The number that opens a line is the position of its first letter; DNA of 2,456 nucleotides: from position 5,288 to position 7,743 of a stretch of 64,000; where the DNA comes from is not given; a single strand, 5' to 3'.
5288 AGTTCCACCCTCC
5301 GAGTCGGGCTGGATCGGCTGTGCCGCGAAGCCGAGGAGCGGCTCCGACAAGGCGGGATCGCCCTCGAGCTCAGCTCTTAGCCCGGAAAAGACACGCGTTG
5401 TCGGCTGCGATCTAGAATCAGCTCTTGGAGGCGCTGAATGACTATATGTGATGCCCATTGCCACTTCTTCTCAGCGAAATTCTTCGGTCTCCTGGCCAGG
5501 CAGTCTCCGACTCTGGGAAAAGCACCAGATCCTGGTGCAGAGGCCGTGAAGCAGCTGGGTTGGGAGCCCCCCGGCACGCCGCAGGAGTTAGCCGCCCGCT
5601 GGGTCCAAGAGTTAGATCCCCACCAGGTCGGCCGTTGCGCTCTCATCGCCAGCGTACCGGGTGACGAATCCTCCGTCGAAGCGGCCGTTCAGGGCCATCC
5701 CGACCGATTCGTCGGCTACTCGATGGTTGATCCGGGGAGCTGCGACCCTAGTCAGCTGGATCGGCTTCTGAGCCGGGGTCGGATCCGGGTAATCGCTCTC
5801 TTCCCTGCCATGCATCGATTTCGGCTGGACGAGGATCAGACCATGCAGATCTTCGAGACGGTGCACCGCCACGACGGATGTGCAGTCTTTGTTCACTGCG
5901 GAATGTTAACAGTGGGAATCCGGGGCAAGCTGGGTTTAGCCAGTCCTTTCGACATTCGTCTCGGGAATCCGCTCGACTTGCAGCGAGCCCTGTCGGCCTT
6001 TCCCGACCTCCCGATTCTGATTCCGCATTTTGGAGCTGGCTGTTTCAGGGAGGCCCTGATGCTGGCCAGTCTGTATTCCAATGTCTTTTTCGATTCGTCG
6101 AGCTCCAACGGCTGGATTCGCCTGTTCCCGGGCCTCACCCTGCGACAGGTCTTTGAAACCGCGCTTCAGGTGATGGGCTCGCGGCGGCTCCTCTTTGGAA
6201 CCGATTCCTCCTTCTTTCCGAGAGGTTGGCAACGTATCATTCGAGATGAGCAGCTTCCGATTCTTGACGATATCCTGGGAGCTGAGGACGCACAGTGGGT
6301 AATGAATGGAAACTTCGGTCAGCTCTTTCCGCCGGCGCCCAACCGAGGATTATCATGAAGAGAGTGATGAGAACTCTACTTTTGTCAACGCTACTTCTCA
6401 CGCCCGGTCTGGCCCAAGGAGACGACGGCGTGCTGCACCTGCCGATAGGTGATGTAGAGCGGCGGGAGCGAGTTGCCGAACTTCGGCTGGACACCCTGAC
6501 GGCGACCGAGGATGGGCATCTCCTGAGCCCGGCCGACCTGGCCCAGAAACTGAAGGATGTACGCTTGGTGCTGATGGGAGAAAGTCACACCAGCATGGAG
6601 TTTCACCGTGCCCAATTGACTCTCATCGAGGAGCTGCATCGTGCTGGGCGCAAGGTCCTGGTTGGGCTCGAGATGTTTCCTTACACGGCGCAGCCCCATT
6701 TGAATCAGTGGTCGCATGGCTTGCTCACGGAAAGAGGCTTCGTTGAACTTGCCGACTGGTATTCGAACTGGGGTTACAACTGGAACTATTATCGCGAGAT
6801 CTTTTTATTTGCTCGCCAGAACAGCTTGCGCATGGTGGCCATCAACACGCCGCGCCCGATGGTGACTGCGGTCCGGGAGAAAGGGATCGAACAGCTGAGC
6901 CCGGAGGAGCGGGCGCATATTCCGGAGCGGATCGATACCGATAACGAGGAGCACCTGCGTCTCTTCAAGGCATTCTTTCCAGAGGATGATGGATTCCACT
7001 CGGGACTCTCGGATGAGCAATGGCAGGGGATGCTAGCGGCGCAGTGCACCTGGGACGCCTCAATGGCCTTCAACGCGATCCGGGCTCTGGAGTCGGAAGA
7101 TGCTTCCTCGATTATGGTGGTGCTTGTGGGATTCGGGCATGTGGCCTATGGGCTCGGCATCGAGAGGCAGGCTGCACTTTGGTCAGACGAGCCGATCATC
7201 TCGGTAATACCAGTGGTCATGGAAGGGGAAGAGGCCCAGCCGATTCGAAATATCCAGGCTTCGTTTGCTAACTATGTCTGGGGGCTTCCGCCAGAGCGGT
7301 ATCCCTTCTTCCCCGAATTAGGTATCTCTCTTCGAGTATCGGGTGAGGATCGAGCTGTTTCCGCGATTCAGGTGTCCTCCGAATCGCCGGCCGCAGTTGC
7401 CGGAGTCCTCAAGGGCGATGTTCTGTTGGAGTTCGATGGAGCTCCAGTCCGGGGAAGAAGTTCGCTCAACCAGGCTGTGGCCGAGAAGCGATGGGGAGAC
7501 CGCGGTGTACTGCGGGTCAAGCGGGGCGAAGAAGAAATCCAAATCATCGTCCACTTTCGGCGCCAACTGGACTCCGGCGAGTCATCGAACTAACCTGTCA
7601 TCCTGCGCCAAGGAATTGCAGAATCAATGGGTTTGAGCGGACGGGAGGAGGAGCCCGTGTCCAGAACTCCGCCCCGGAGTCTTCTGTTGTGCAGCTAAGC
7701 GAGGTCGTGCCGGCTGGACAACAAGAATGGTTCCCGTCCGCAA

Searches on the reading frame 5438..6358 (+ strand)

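Call 37: search_protein_families(library=pfam, proteins=[window:5438-6358:+], max_evalue=0.00001)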
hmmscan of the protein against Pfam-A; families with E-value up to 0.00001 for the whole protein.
window:5438-6358:+ (306 aa): 1 family
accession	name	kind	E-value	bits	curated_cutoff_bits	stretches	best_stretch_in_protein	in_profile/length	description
PF04909.20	Amidohydro_2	-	4.2e-22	79.7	26.4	1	4-292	1-282/289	Amidohydrolase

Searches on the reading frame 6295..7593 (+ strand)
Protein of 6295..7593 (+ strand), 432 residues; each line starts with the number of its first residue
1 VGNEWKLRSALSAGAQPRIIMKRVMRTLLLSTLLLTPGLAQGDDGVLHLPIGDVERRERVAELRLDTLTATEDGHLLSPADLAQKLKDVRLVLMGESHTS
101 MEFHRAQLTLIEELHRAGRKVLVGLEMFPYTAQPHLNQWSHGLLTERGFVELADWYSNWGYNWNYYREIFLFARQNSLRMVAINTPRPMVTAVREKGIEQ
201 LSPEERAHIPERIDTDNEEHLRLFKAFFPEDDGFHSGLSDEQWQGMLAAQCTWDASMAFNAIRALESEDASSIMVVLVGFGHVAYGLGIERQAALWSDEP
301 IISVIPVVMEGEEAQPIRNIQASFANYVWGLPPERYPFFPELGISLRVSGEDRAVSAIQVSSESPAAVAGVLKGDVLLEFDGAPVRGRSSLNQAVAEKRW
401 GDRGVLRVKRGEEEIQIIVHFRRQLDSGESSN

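Call 37: search_protein_families(library=pfam, proteins=[window:6295-7593:+], max_evalue=0.00001)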
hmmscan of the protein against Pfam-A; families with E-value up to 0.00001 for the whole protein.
window:6295-7593:+ (432 aa): 2 families
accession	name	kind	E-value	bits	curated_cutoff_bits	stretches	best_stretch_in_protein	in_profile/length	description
PF04187.18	Cofac_haem_bdg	-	5.7e-54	183.8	27.7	1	82-291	1-211/213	Haem-binding uptake, Tiki superfamily, ChaN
PF13180.12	PDZ_2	-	9.3e-13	48.7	27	1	340-417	1-76/80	PDZ domain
